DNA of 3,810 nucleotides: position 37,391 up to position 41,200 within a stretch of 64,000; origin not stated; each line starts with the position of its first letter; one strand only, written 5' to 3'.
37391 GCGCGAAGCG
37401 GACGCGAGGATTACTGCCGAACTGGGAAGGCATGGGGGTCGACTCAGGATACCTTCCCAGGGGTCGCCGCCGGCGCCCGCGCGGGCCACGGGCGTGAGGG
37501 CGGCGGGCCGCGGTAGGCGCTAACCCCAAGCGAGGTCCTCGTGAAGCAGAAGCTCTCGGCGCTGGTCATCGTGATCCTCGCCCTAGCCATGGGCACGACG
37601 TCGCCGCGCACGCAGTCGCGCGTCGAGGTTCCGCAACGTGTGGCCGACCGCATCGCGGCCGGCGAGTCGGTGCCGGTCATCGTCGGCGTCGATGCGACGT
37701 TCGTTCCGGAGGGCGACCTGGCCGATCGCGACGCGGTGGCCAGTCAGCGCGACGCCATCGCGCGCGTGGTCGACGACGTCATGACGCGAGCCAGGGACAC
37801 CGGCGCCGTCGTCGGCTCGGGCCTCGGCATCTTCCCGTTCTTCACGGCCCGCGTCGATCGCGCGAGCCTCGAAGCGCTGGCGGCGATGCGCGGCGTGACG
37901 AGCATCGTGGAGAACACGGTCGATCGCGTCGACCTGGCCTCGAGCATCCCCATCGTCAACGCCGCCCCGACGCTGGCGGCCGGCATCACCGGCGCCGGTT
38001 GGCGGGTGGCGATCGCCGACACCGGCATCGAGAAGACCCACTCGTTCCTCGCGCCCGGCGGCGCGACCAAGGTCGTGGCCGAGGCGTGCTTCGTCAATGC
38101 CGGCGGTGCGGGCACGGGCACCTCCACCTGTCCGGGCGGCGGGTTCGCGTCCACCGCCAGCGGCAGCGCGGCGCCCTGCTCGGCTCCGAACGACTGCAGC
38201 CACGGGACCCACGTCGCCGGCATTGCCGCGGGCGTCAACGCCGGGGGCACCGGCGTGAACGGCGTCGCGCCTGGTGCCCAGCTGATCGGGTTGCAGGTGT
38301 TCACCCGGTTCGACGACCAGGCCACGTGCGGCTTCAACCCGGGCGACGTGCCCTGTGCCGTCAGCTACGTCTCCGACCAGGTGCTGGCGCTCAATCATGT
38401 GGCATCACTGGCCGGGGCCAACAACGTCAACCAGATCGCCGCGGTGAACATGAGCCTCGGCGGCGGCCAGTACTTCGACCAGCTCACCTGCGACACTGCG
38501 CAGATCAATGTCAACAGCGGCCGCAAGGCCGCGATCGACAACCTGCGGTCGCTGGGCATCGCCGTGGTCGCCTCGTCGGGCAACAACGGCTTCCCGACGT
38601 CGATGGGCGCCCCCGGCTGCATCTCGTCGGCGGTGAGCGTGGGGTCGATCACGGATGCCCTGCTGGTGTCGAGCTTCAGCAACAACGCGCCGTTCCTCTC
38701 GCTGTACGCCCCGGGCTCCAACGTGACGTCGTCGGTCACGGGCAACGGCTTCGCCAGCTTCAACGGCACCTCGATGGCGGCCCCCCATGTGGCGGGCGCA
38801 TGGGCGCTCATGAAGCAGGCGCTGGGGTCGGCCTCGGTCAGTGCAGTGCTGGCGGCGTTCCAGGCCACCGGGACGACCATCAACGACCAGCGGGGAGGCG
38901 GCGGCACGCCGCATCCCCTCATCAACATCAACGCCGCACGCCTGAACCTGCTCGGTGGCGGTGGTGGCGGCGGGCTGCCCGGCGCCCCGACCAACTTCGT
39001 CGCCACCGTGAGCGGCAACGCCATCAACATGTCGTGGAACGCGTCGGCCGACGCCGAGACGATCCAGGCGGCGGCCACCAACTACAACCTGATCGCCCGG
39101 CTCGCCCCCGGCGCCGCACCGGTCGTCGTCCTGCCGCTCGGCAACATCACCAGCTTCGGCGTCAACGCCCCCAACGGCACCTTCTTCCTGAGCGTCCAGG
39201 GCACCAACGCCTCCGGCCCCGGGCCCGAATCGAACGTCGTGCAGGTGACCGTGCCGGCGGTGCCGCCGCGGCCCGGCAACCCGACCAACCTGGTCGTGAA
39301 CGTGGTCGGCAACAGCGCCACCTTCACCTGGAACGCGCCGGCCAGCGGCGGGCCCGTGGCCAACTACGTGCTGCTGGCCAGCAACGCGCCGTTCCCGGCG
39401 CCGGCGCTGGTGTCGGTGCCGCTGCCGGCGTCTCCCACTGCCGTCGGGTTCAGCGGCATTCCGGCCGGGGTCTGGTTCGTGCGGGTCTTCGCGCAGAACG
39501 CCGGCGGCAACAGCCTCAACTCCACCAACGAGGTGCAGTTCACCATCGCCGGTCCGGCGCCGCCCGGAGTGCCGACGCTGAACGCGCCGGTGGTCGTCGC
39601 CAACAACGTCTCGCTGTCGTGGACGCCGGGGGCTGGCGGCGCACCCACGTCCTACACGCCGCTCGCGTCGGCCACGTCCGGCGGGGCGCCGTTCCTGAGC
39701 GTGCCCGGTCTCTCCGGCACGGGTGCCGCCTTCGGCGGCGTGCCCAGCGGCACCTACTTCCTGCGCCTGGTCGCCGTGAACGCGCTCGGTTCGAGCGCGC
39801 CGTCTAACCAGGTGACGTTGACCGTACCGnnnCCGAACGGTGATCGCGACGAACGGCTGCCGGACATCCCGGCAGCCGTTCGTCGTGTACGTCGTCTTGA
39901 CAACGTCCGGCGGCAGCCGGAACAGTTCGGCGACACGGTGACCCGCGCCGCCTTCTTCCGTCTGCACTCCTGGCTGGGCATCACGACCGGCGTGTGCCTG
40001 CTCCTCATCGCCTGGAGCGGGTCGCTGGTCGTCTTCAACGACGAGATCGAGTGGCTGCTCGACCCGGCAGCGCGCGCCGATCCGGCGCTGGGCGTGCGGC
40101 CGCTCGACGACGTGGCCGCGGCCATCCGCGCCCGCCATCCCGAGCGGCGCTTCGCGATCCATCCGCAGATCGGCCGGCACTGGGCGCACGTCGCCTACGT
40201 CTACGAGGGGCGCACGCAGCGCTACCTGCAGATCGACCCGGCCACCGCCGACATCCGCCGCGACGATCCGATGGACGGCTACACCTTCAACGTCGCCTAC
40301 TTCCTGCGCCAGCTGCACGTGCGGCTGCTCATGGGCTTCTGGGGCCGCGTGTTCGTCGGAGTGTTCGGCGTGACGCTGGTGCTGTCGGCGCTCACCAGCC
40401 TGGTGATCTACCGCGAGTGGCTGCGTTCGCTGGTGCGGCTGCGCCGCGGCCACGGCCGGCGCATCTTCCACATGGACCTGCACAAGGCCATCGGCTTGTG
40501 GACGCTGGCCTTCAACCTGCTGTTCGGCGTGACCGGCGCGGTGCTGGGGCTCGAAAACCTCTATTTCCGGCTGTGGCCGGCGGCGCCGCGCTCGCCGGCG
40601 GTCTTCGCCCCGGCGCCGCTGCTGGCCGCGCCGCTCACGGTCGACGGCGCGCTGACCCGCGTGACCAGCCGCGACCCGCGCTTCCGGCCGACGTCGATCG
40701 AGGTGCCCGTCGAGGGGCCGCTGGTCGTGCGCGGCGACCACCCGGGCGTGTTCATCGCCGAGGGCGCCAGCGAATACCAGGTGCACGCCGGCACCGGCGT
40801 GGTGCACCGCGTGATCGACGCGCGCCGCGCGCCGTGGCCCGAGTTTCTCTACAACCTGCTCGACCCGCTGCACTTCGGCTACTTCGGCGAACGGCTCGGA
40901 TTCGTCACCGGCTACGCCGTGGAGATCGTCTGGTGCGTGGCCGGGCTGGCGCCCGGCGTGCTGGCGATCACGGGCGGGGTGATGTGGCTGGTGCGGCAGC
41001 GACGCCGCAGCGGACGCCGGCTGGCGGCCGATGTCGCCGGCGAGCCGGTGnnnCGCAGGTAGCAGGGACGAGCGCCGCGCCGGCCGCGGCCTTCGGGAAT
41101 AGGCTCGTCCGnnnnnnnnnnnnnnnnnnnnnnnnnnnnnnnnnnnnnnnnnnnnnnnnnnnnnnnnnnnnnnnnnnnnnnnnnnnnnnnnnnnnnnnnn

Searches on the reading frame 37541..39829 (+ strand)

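Call 40: search_protein_families(library=pfam, proteins=[window:37541-39829:+], max_evalue=0.00001)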
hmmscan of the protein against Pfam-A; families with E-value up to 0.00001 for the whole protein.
window:37541-39829:+ (763 aa): 2 families
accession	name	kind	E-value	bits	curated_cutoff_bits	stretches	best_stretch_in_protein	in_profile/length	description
PF00082.27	Peptidase_S8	-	3.1e-33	115.8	21.8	1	152-440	2-269/288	Subtilase family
PF00041.27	fn3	-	7e-10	39.4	25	0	580-666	2-82/84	Fibronectin type III domain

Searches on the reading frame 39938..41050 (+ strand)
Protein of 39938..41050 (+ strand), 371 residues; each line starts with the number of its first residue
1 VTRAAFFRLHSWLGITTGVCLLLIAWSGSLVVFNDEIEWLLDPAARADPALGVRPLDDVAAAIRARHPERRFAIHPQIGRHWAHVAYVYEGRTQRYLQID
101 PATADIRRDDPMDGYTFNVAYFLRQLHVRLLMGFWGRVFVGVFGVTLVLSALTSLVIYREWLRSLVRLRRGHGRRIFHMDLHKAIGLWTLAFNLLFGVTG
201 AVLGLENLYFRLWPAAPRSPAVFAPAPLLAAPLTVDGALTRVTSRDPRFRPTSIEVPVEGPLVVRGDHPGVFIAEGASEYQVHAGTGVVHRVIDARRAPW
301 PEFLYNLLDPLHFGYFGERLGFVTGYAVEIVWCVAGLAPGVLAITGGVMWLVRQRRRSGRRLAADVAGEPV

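Call 40: search_protein_families(library=pfam, proteins=[window:39938-41050:+], max_evalue=0.00001)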
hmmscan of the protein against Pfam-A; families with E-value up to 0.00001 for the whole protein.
window:39938-41050:+ (371 aa): 1 family
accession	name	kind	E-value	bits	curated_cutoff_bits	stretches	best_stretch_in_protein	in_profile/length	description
PF03929.21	PepSY_TM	-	3.6e-52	178.5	28.8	1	7-353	1-295/295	PepSY-associated TM region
